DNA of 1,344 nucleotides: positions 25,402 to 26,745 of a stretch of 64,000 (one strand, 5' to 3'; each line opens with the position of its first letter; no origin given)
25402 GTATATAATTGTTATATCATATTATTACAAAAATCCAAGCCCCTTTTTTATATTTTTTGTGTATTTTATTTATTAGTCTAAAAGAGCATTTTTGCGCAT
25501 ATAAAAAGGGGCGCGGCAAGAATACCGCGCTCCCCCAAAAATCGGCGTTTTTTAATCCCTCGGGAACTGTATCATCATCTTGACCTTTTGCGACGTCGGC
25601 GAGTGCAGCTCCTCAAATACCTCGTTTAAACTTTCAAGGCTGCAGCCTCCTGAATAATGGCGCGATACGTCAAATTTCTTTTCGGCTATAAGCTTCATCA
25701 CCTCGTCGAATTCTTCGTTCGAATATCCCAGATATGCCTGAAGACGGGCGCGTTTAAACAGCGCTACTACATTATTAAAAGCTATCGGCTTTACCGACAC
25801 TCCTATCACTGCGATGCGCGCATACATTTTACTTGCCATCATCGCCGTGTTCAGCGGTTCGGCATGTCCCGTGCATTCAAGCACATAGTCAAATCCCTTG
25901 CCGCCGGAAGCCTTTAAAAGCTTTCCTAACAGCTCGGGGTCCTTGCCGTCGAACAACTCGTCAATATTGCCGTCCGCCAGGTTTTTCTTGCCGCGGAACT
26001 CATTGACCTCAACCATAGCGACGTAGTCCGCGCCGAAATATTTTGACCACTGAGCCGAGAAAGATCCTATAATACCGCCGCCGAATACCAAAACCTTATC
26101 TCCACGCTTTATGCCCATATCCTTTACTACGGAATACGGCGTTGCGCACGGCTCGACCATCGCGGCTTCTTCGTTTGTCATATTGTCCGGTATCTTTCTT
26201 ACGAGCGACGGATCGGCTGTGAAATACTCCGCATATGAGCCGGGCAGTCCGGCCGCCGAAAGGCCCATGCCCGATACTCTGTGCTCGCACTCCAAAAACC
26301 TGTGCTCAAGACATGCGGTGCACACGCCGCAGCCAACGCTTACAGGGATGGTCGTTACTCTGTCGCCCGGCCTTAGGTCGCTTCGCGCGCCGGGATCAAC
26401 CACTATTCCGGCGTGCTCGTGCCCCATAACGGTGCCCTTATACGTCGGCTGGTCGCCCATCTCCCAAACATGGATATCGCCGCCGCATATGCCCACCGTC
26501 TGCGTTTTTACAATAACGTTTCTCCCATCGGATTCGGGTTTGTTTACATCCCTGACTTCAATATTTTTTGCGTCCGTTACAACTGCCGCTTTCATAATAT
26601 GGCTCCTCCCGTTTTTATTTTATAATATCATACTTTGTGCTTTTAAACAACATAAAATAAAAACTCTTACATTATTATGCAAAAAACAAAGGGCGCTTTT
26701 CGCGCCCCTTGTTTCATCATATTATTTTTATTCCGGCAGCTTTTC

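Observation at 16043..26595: Seven tandem same-strand paralogs of a zinc-type MDR dehydrogenase, interrupted only by an MFS transporter and TspO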

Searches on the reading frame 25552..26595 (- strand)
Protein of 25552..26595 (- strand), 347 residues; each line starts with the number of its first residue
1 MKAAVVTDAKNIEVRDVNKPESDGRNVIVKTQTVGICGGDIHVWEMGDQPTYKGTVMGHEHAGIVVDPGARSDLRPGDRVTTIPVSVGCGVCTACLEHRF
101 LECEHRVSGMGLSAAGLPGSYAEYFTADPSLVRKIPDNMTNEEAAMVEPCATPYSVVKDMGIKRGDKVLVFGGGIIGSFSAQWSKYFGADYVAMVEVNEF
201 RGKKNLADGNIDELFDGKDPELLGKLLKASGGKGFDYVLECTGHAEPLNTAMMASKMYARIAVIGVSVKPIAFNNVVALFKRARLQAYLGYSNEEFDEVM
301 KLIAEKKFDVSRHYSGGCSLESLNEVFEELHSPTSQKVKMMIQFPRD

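Call 3: search_protein_families(library=pfam, proteins=[window:25552-26595:-])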
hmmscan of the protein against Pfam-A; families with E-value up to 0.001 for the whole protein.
window:25552-26595:- (347 aa): 4 families
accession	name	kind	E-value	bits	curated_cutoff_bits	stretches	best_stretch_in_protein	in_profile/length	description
PF08240.17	ADH_N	-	2.4e-19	69.9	23.5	1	26-137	4-104/104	Alcohol dehydrogenase GroES-like domain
PF00107.32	ADH_zinc_N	-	3e-17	63.2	31.8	1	176-305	2-129/129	Zinc-binding dehydrogenase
PF13602.12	ADH_zinc_N_2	-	0.00087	20.7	27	0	212-330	4-123/134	Zinc-binding dehydrogenase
PF02310.24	B12-binding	-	0.00087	19.6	32.1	0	163-196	77-112/121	B12 binding domain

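Call 4: search_protein_families(library=ncbifam, proteins=[window:25552-26595:-])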
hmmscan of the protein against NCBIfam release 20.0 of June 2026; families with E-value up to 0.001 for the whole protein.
window:25552-26595:- (347 aa): 23 families
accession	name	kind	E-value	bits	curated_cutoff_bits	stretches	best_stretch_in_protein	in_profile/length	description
NF041097.1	keto_inos_dh_IolM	equivalog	2.1e-41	141.9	450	1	5-338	33-385/389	scyllo-inosose 3-dehydrogenase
NF003808.0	PRK05396.1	equivalog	2.1e-37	128.8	380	1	8-340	9-338/341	L-threonine 3-dehydrogenase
TIGR00692.1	tdh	equivalog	1.2e-36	126.5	458.35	1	9-341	8-339/340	L-threonine 3-dehydrogenase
NF010344.0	PRK13771.1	subfamily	2.9e-30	105.4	349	1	1-343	1-332/334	putative alcohol dehydrogenase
NF006940.0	PRK09422.1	equivalog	3e-28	98.8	344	1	1-344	1-335/338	alcohol dehydrogenase AdhP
NF007375.0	PRK09880.1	equivalog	2.9e-27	95.3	469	1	2-344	6-343/344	L-idonate 5-dehydrogenase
NF007489.0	PRK10083.1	equivalog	7.4e-26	90.9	376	1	1-283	1-277/339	Zn-dependent oxidoreductase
NF007642.0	PRK10309.1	equivalog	1.8e-23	83.3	550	1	1-335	1-338/347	galactitol-1-phosphate 5-dehydrogenase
NF041172.1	AcrlCoa_red_Thmprot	equivalog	2.7e-22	79.1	500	1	1-342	1-332/334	acryloyl-CoA reductase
TIGR03366.1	HpnZ_proposed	hypoth_equivalog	7.7e-22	77.9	328.1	1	26-270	7-257/315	putative phosphonate catabolism associated alcohol dehydrogenase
TIGR03201.1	dearomat_had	equivalog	3.8e-21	75.6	338.65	1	13-333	12-339/349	6-hydroxycyclohex-1-ene-1-carbonyl-CoA dehydrogenase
TIGR03989.1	Rxyl_3153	subfamily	3.1e-20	72.8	440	2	2-103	3-105/370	NDMA-dependent alcohol dehydrogenase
NF047908.1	AldhRedAhr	equivalog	1.5e-18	66.8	470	1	8-310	12-305/335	NADPH-dependent aldehyde reductase Ahr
TIGR01202.1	bchC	equivalog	2.9e-18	66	291.25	1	2-332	3-298/308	chlorophyll synthesis pathway protein BchC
TIGR02824.1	quinone_pig3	subfamily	6.4e-18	64.8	296.8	2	118-284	91-258/325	putative NAD(P)H quinone oxidoreductase, PIG3 family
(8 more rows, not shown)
